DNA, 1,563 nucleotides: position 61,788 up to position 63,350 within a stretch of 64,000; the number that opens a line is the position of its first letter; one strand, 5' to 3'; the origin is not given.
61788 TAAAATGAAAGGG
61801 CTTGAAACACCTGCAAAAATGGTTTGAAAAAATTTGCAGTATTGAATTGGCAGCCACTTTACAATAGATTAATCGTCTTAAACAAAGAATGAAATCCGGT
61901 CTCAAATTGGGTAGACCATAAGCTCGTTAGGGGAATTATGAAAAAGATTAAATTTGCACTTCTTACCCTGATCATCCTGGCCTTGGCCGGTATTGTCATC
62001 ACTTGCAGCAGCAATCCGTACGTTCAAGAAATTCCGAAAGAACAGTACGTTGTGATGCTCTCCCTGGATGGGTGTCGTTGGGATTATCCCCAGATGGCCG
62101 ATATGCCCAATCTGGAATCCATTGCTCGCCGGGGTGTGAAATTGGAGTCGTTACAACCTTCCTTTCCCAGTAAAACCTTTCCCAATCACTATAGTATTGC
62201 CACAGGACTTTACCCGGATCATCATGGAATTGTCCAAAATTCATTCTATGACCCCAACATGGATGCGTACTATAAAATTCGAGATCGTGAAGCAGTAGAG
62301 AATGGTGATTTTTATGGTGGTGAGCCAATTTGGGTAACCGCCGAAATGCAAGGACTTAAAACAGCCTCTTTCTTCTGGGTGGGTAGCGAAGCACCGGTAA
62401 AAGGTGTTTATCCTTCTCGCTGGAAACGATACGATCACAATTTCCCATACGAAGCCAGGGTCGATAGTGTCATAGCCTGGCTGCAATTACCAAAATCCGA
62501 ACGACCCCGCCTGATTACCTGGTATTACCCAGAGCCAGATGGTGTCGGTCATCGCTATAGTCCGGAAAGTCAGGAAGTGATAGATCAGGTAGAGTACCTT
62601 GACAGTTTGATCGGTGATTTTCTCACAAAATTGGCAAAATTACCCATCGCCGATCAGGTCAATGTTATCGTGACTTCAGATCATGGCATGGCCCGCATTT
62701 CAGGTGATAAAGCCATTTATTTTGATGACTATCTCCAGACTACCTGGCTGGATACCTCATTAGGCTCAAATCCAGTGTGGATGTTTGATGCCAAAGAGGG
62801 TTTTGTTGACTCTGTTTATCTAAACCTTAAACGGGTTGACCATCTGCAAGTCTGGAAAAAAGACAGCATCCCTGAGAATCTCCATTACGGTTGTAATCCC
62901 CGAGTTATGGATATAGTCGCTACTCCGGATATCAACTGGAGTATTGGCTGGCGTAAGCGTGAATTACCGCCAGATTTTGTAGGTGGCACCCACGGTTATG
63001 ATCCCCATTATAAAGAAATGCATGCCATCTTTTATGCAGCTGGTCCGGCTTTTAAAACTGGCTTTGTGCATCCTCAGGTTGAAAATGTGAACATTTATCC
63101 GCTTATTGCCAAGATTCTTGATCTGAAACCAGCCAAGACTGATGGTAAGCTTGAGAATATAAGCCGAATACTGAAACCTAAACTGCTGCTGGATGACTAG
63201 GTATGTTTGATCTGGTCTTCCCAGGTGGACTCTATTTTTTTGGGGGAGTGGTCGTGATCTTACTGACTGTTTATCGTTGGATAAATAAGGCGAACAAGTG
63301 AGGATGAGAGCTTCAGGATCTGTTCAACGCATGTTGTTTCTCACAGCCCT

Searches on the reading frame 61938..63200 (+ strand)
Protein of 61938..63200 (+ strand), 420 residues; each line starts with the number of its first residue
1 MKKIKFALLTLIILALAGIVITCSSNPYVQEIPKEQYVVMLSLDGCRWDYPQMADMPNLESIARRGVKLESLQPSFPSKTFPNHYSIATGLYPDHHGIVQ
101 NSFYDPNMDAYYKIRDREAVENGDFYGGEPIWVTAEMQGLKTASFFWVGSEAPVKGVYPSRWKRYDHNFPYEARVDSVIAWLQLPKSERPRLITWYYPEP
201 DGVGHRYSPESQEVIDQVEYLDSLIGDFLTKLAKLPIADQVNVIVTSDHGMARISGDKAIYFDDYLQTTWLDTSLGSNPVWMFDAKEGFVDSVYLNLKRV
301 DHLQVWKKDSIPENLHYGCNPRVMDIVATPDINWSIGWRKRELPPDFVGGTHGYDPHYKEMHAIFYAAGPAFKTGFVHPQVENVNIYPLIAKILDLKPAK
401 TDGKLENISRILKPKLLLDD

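Call 41: find_encoding_contigs(protein=window:61938-63200:+, flank=10000, max_places=2)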
Protein window:61938-63200:+ (420 aa): 1 contig read that carries it; 1 place shown.
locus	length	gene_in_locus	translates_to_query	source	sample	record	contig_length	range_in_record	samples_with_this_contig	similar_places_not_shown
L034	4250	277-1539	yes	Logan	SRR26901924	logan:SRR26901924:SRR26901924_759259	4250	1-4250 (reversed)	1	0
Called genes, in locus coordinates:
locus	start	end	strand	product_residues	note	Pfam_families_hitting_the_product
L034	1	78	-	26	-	?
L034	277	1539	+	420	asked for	PF00884:Sulfatase (faint), PF01663:Phosphodiest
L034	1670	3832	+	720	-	PF27244:GtfB_M (faint)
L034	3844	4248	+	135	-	?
